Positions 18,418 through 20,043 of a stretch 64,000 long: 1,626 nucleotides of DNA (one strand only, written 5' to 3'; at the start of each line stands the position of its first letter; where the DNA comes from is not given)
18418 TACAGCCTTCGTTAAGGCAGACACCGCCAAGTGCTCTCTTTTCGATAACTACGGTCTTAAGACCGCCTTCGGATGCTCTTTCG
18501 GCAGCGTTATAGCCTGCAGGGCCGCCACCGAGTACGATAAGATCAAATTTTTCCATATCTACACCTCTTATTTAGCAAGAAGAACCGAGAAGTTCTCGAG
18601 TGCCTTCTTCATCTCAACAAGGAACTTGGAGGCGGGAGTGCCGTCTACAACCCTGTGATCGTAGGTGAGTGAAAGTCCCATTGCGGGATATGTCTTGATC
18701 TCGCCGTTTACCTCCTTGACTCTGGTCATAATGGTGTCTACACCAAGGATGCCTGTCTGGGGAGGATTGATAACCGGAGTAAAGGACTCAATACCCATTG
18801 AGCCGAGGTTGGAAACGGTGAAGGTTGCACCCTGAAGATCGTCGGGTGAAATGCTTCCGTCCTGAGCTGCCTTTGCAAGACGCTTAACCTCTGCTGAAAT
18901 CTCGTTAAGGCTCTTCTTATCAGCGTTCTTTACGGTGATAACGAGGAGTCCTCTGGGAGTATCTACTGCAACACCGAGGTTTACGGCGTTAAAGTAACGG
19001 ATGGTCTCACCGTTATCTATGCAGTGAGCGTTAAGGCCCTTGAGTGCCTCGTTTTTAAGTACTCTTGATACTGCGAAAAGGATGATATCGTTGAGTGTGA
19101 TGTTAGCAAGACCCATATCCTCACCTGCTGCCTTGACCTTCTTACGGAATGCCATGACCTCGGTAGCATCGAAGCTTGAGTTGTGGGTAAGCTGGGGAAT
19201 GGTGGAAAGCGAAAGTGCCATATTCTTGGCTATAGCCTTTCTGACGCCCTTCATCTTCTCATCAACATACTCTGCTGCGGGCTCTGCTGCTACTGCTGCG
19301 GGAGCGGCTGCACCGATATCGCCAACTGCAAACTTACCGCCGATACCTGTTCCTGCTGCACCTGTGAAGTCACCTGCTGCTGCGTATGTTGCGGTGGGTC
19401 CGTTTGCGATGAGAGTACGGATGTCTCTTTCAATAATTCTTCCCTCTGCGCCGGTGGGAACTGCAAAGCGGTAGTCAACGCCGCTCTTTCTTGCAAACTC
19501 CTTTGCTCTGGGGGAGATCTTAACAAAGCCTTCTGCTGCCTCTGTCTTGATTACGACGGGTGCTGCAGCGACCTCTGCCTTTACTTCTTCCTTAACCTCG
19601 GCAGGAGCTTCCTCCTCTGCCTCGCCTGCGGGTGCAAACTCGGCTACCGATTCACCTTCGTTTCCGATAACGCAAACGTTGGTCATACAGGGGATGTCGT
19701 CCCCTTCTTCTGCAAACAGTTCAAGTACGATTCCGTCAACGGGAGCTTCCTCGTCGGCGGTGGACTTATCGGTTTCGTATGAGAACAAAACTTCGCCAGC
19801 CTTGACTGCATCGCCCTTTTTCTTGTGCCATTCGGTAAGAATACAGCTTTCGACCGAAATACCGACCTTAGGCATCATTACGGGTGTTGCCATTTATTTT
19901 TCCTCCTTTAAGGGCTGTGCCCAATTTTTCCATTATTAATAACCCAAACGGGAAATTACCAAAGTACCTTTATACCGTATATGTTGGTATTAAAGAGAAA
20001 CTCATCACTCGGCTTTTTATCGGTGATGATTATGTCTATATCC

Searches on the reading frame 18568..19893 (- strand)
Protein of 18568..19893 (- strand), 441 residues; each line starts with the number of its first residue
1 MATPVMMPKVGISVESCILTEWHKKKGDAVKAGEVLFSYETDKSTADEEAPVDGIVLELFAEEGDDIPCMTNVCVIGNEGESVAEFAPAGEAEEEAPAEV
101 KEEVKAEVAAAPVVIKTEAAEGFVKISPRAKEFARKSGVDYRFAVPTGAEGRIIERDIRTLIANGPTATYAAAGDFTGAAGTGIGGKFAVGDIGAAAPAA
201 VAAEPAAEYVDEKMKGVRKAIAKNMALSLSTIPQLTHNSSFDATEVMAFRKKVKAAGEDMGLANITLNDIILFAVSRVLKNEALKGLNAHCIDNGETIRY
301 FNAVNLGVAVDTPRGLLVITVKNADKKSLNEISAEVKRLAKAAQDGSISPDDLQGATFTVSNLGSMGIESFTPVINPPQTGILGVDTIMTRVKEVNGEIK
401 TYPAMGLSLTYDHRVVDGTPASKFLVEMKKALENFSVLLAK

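Call 46: search_protein_families(library=pfam, proteins=[window:18568-19893:-], max_evalue=0.00001)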
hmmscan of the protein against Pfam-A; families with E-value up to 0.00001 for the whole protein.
window:18568-19893:- (441 aa): 3 families
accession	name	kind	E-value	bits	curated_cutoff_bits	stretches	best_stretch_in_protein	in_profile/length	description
PF00198.28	2-oxoacid_dh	-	3.3e-73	246.4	23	1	208-439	3-231/232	2-oxoacid dehydrogenases acyltransferase (catalytic domain)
PF00364.28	Biotin_lipoyl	-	2.5e-12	46.9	22.1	1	5-68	3-65/73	Biotin-requiring enzyme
PF02817.22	E3_binding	-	6.3e-07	29.9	23.7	1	124-159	1-36/36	e3 binding domain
